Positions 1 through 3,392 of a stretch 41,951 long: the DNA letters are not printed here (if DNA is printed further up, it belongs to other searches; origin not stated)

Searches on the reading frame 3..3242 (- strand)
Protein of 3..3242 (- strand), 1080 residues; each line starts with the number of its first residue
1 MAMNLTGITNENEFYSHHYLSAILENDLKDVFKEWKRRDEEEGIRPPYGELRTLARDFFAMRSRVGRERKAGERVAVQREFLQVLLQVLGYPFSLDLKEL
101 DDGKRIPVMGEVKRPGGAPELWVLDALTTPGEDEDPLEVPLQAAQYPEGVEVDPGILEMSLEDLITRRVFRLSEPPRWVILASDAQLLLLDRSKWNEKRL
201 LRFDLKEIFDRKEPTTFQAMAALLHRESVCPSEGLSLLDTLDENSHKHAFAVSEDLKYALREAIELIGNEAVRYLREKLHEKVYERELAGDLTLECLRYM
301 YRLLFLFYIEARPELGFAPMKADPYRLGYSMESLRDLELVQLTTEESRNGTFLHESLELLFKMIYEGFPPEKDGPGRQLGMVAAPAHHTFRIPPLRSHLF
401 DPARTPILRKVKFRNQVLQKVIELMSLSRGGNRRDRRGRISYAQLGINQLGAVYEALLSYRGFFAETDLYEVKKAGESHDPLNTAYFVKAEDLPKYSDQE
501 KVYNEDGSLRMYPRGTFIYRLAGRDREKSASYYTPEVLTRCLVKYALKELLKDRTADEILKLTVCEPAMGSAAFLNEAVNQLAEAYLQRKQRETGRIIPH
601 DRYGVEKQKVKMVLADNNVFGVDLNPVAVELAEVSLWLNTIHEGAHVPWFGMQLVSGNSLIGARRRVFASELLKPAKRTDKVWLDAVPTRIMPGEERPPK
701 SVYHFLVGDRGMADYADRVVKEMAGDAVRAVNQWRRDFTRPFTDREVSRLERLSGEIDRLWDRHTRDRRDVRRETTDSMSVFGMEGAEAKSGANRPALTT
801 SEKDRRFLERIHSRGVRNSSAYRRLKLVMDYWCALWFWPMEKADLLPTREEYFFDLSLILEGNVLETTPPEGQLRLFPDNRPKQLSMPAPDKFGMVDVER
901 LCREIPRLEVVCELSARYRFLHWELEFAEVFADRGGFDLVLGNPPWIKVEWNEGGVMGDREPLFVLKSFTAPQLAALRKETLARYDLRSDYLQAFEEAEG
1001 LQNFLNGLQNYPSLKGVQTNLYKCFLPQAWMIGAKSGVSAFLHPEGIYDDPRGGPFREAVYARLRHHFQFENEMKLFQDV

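Call 28: search_protein_families(library=pfam, proteins=[window:3-3242:-], max_evalue=0.00001)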
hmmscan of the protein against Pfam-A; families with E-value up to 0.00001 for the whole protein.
window:3-3242:- (1080 aa): 2 families
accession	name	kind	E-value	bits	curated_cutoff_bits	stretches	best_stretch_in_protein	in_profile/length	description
PF07669.17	Eco57I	-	8e-14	52.5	25.3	1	914-951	52-89/171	Eco57I restriction-modification methylase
PF02384.22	N6_Mtase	-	4.1e-06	26.8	20.4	0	520-620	16-98/311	N-6 DNA Methylase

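Call 42: search_protein_families(library=padloc, proteins=[window:3-3242:-], max_evalue=0.00001)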
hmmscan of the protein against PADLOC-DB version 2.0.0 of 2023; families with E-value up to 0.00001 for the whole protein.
window:3-3242:- (1080 aa): 22 families
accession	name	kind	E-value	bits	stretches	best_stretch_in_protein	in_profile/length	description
PDLC03614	REase_MTase_IIG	-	3.4e-171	569.8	1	149-1079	155-1092/1584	Type IIG restriction enzyme-methyltransferase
PDLC03611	REase_MTase_IIG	-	7.7e-146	485.6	1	168-1078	153-1075/1532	Type IIG restriction enzyme-methyltransferase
PDLC02643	DrmMI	-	5.5e-55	184.8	3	511-665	538-721/1347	DrmMI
PDLC02638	DrmMI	-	1.8e-40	137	2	512-665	538-720/935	DrmMI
PDLC03613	REase_MTase_IIG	-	5.5e-27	91.9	2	275-665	248-617/1250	Type IIG restriction enzyme-methyltransferase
PDLC03622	REase_MTase_IIG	-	8.5e-27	90.9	1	909-965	800-857/1524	Type IIG restriction enzyme-methyltransferase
PDLC02644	DrmMI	-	9.4e-23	78.1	2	508-665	45-231/988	DrmMI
PDLC03618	REase_MTase_IIG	-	1.1e-21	74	1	510-671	531-721/1429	Type IIG restriction enzyme-methyltransferase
PDLC02639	DrmMI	-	2.5e-21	73.7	1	512-666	234-390/803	DrmMI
PDLC02645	DrmMI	-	9.3e-20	68.4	1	511-677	532-727/772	DrmMI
PDLC03609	REase_MTase_IIG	-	1.3e-18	64.2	1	546-662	419-533/1066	Type IIG restriction enzyme-methyltransferase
PDLC03604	REase_MTase_IIG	-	3.8e-16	56.3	1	526-646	354-478/1011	Type IIG restriction enzyme-methyltransferase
PDLC02646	DrmMI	-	2.9e-15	53.5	2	916-948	261-294/792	DrmMI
PDLC03620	REase_MTase_IIG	-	8e-14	48.2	1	611-677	674-740/1378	Type IIG restriction enzyme-methyltransferase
PDLC03629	REase_MTase_IIG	-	3e-11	39.9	1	557-663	431-536/1182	Type IIG restriction enzyme-methyltransferase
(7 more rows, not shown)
